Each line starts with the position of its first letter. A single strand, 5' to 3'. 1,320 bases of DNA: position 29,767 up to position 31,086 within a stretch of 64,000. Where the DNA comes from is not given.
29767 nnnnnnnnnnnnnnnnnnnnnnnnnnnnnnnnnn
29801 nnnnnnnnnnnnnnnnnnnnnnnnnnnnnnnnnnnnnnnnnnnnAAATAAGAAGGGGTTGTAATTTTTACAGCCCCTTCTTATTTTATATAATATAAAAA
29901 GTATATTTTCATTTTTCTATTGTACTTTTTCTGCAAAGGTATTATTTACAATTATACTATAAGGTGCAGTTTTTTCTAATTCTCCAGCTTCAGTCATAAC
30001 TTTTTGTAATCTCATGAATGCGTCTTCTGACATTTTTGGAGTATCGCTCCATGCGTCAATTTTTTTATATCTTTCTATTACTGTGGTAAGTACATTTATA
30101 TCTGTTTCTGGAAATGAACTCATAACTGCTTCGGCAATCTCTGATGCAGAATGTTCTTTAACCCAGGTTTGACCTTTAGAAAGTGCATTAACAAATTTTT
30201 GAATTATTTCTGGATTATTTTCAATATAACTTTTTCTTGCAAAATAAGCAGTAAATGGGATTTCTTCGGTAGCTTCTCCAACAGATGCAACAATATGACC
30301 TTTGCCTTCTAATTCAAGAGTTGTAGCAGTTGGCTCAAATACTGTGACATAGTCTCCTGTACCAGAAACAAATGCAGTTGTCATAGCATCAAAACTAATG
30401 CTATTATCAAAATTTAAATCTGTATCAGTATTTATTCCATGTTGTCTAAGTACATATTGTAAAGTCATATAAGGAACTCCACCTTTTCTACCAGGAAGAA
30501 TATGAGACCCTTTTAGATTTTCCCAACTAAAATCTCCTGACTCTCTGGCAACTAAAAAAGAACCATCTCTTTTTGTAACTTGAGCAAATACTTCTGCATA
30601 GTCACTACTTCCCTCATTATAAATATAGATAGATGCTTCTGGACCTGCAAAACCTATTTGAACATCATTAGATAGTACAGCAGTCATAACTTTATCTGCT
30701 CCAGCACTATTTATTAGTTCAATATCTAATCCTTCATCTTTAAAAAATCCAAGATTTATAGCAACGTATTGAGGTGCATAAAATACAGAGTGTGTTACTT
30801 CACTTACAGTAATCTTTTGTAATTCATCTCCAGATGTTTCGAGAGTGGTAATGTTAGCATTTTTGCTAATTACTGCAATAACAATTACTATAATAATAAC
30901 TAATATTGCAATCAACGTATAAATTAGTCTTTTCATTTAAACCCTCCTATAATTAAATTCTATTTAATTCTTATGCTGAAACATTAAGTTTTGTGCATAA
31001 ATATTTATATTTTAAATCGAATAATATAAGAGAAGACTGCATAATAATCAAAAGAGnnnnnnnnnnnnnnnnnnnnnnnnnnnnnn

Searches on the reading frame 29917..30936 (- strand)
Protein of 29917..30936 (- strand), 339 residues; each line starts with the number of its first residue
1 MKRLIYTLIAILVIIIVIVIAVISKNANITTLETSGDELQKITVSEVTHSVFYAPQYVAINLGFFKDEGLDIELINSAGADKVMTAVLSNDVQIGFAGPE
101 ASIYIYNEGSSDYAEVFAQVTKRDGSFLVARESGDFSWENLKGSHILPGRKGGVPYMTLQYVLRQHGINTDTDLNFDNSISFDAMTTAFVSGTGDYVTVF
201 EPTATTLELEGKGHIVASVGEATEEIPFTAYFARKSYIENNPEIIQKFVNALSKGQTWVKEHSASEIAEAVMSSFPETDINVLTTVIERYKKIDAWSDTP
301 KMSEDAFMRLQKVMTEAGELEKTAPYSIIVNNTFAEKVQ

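Call 27: search_protein_families(library=pfam, proteins=[window:29917-30936:-], max_evalue=0.00001)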
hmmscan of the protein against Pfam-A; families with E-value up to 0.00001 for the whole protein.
window:29917-30936:- (339 aa): 3 families
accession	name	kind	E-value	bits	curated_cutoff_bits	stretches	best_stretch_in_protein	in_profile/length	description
PF09084.16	NMT1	-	5e-19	69.5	20.5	1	54-262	5-212/216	NMT1/THI5 like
PF13379.11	NMT1_2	-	1.1e-18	68.5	24.7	1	53-267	18-246/252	NMT1-like family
PF12974.12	Phosphonate-bd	-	1.3e-09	38.2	27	1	70-256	29-223/242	ABC transporter, phosphonate, periplasmic substrate-binding protein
